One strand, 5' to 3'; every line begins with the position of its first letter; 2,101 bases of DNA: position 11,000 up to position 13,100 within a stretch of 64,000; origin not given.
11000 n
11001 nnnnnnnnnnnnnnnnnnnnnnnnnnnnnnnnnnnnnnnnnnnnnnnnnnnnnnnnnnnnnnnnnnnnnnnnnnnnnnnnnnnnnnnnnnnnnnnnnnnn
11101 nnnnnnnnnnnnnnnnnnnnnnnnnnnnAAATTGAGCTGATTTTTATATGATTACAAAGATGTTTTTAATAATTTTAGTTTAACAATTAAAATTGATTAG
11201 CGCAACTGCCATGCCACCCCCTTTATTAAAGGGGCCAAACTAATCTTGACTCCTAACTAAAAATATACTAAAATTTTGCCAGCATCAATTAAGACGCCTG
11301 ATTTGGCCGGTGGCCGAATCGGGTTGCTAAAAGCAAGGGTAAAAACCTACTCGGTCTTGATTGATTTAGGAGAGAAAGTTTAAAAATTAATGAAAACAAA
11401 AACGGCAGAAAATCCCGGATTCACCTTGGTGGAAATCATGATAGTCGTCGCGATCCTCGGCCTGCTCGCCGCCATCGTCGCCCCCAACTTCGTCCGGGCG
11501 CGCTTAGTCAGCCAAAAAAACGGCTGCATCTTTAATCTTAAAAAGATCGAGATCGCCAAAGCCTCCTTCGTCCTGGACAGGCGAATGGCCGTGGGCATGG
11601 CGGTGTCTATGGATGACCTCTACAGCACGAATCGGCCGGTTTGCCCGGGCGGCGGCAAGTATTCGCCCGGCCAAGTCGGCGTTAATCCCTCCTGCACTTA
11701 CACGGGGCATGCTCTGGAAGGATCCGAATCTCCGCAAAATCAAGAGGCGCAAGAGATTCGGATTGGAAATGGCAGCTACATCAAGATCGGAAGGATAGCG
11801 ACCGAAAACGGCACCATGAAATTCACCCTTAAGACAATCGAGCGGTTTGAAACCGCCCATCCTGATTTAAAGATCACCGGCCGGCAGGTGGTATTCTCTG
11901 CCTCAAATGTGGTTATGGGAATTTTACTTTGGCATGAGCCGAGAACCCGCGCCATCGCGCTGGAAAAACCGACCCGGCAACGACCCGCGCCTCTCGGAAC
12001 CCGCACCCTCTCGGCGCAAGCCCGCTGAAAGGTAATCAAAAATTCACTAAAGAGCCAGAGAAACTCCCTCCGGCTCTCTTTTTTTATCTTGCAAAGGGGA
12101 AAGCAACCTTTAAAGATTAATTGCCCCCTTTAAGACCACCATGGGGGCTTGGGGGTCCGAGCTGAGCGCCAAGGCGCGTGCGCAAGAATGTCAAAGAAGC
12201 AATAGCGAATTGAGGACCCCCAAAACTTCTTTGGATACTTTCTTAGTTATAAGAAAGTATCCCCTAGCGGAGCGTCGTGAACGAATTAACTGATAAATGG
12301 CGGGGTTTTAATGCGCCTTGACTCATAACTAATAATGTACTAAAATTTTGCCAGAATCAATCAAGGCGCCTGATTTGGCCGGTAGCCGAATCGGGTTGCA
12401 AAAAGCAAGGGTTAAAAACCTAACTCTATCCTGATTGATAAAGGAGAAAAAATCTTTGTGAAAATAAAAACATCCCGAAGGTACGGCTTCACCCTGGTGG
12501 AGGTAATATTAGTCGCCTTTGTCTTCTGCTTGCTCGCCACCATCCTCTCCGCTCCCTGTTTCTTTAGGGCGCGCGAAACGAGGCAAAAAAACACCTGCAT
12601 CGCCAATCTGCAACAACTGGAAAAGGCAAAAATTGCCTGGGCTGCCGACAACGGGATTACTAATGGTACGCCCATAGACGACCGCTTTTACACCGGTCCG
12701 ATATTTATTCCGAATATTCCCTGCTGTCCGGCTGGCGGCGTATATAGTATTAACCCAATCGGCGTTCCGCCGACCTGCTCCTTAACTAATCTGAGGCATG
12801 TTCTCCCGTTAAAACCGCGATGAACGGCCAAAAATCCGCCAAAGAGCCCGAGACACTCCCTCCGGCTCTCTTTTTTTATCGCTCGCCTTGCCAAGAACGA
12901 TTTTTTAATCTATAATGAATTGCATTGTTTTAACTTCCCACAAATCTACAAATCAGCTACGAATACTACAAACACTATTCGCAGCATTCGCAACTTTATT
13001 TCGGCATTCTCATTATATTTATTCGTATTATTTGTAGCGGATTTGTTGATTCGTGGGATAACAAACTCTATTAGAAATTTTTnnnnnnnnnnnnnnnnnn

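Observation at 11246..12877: Two pilin-like cassettes whose promoter, ~105-nt leader and terminator are better conserved than their coding sequences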

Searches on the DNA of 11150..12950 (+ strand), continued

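Call 56: search_with_rna_model(model_id=R2, sources=[window, L003, L004, L005, L006, L014, L015, L016, L017, L018, L019, L020, L021, L022, L023, L026, L027, L076, L077], max_evalue=5)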
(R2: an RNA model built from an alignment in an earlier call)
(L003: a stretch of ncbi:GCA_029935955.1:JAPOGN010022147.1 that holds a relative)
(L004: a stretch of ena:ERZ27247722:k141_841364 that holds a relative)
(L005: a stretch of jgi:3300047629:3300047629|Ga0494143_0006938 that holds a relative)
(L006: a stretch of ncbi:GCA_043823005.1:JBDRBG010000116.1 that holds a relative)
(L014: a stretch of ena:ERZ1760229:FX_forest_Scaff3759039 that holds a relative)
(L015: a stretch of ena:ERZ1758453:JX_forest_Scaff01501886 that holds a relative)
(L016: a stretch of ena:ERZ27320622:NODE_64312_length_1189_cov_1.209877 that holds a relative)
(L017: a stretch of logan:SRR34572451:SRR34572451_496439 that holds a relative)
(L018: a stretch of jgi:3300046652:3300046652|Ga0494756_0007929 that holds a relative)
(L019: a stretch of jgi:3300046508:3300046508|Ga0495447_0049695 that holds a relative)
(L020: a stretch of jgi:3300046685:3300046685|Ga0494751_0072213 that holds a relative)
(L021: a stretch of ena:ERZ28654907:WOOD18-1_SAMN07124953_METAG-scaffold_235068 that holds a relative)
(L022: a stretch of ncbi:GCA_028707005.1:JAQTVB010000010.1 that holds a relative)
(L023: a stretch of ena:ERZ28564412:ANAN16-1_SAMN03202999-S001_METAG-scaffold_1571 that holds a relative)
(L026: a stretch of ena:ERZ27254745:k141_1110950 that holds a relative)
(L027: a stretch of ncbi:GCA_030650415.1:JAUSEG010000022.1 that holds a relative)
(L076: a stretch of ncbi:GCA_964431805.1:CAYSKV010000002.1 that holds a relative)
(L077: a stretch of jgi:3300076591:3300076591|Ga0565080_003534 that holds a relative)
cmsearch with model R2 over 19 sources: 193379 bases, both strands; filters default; matches with E-value up to 5: 10.
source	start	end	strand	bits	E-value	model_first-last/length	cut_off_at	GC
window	12350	12450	+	106.3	5.8e-24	1-101/101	no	0.45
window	11278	11376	+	103.7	2.7e-23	1-101/101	no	0.47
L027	5072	5172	+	90.8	4.9e-20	1-101/101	no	0.4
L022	1551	1649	+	89.9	8.3e-20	1-101/101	no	0.48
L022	1074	1170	+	84.8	1.6e-18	1-101/101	no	0.49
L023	9185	9282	+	77.7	9.9e-17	1-101/101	no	0.45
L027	5067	5167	-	18.5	0.088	1-101/101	no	0.39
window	11273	11371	-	18.3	0.096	1-101/101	no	0.45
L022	1069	1165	-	18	0.12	1-101/101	no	0.47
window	12345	12445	-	14.9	0.73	1-101/101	no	0.44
